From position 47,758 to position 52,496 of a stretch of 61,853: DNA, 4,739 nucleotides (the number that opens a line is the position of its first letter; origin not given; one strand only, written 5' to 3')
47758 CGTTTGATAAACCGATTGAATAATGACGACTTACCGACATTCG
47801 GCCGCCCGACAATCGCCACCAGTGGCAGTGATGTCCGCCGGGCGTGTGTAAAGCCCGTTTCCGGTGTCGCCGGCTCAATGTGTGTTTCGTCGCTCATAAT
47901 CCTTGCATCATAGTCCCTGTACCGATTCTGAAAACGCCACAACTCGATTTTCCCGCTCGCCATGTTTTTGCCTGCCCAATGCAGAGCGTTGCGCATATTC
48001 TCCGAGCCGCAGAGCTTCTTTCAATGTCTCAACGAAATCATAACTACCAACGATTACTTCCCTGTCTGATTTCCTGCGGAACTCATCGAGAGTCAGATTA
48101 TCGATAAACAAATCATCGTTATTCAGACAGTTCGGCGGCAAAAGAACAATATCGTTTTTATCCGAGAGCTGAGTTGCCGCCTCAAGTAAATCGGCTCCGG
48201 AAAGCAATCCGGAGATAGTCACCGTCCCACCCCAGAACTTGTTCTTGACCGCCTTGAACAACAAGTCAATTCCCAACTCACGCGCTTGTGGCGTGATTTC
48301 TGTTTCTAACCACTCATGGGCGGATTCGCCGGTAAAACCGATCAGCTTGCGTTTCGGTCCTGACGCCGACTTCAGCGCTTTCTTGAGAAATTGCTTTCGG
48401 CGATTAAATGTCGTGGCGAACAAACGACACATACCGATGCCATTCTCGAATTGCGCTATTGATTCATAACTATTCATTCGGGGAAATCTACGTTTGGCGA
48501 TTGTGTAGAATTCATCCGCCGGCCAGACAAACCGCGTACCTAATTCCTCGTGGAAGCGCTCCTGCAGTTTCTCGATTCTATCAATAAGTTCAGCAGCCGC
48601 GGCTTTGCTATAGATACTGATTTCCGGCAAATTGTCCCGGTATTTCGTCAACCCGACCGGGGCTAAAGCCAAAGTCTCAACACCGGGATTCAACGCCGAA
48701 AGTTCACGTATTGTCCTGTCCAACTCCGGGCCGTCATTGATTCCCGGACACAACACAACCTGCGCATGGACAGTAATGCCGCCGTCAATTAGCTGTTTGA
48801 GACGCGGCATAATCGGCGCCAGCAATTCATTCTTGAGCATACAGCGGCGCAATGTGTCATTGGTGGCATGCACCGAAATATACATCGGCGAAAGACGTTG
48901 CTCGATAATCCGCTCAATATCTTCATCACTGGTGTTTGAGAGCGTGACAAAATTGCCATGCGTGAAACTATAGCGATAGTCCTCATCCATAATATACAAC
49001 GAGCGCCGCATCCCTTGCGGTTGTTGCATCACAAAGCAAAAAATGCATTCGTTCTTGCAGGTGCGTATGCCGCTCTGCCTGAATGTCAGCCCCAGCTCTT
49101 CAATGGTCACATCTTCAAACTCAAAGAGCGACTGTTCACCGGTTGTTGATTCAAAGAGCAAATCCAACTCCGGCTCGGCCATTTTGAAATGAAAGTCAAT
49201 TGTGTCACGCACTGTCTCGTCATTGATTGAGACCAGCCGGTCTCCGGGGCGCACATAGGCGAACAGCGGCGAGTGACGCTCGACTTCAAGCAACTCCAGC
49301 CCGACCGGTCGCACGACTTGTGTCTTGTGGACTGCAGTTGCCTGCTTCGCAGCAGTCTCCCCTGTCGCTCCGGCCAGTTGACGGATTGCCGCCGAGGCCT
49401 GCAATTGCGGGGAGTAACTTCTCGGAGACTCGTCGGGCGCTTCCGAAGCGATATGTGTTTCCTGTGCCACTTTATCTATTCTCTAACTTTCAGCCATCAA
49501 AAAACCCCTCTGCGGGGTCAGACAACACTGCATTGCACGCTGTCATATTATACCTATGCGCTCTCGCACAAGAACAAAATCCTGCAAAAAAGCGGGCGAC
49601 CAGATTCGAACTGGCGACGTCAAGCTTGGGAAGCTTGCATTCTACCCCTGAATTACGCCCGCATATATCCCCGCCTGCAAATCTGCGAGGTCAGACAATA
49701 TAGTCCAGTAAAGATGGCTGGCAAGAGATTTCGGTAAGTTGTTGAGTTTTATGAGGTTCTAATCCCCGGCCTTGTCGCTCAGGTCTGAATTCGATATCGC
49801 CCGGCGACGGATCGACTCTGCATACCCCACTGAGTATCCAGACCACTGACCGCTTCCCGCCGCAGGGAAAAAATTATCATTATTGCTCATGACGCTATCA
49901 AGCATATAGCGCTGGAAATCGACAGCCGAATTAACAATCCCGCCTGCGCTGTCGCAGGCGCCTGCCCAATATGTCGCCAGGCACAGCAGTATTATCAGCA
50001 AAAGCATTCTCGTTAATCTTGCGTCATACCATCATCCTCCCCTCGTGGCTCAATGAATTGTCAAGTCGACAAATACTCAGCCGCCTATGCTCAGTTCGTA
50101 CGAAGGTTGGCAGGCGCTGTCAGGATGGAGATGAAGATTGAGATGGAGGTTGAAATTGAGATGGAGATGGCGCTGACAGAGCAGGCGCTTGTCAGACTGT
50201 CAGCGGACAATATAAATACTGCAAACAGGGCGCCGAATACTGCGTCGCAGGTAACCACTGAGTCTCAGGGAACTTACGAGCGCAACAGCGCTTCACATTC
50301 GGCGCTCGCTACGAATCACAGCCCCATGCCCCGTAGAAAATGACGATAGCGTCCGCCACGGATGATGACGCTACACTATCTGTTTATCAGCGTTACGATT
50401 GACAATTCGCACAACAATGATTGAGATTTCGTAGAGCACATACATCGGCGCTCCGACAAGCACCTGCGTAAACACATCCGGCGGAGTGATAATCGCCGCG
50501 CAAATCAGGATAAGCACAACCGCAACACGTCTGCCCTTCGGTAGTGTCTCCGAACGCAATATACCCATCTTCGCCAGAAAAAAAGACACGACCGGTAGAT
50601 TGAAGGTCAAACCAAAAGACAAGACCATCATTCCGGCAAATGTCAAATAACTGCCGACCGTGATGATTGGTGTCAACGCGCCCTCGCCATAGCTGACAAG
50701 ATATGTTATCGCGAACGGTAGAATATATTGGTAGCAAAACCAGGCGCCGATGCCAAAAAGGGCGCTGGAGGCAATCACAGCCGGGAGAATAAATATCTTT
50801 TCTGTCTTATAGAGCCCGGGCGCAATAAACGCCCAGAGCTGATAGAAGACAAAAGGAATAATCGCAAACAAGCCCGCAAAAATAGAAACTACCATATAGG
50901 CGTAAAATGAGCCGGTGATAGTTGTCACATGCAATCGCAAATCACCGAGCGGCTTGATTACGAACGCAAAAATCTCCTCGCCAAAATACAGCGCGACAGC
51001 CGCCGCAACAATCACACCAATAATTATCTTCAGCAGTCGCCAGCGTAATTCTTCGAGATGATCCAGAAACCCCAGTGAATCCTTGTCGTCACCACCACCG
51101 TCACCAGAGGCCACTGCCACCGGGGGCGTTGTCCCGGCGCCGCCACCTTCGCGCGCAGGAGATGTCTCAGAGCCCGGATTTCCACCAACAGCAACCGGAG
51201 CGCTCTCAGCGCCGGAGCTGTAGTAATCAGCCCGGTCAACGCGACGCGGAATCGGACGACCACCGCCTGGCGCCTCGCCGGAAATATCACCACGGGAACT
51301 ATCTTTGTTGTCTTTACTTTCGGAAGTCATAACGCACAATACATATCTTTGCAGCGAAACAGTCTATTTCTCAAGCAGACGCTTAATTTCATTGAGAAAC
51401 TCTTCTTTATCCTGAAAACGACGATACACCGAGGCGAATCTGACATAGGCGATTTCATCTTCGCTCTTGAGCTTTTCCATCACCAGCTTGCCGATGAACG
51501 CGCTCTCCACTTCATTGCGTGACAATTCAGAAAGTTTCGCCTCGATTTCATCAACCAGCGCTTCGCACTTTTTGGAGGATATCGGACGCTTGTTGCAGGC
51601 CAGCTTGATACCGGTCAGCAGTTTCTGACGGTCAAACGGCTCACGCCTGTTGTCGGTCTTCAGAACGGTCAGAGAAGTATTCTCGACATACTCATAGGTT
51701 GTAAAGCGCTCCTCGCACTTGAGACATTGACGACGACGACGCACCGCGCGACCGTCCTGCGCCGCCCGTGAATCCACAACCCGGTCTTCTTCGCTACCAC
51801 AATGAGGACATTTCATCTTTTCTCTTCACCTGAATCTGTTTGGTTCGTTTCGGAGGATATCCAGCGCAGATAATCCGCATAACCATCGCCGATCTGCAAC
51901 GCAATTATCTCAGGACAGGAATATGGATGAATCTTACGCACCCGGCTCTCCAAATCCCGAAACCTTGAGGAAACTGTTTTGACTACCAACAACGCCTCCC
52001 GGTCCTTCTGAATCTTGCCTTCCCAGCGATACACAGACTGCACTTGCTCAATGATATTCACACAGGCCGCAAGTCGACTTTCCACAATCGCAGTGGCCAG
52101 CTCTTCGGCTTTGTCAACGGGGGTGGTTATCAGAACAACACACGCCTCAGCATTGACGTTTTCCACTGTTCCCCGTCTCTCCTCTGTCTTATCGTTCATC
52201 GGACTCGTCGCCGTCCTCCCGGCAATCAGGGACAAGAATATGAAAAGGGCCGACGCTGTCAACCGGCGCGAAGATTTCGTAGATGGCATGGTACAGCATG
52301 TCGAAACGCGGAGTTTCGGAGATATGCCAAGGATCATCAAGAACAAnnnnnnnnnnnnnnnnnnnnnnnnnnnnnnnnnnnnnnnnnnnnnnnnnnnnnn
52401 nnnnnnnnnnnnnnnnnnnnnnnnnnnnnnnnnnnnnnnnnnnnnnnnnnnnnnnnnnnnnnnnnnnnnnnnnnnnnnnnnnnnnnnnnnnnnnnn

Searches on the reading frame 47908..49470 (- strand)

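Call 5: search_protein_families(library=pfam, proteins=[window:47908-49470:-], max_evalue=0.01)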
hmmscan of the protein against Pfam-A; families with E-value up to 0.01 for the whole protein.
window:47908-49470:- (520 aa): 4 families
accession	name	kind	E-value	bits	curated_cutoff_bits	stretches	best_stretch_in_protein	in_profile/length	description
PF19238.5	Radical_SAM_2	-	5.4e-59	198.6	26.7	1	124-266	5-150/151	Radical SAM-like domain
PF04459.17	DUF512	-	5.6e-53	179.7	25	1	271-474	2-199/202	Protein of unknown function (DUF512)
PF17820.7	PDZ_6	-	0.00016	21.8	27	1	73-100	16-43/54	PDZ domain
PF04055.27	Radical_SAM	-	0.00019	22.1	29.5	0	179-247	90-157/166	Radical SAM superfamily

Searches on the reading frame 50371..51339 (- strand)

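Call 5: search_protein_families(library=pfam, proteins=[window:50371-51339:-], max_evalue=0.01)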
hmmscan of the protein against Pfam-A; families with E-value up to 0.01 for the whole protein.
window:50371-51339:- (322 aa): 1 family
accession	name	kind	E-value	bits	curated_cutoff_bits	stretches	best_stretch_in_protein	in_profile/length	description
PF00902.23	TatC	-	2.6e-63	214.1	25.1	1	93-298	1-208/208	Sec-independent protein translocase protein (TatC)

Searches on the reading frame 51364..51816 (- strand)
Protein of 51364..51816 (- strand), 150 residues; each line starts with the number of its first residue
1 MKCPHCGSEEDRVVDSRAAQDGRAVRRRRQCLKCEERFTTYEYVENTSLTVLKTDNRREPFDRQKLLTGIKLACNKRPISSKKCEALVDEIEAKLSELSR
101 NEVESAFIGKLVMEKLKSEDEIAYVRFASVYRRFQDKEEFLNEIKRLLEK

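Call 5: search_protein_families(library=pfam, proteins=[window:51364-51816:-], max_evalue=0.01)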
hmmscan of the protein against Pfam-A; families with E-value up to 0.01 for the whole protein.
window:51364-51816:- (150 aa): 4 families
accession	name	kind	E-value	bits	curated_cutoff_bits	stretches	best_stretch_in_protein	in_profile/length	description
PF03477.21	ATP-cone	-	4e-23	82.2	25.8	1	50-137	2-88/88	ATP cone domain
PF22811.2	Zn_ribbon_NrdR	-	6e-21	74.5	27.2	1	1-42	1-42/42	Transcriptional repressor NrdR-like, N-terminal domain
PF08271.17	Zn_Ribbon_TF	-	0.0037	17.2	29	0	1-17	1-16/43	TFIIB zinc-binding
PF23451.1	Zn_ribbon_PaaD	-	0.0041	17.2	27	1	2-38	16-49/53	PaaD zinc beta ribbon domain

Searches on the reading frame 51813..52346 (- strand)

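Call 48: search_protein_families(library=pfam, proteins=[window:51813-52346:-], max_evalue=0.1)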
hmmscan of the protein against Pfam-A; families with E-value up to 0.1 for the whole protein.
window:51813-52346:- (177 aa): 1 family
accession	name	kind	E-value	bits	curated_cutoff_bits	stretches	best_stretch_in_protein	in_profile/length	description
PF03091.20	CutA1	-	1.1e-35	121.8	22.4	1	69-165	1-98/99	CutA1 divalent ion tolerance protein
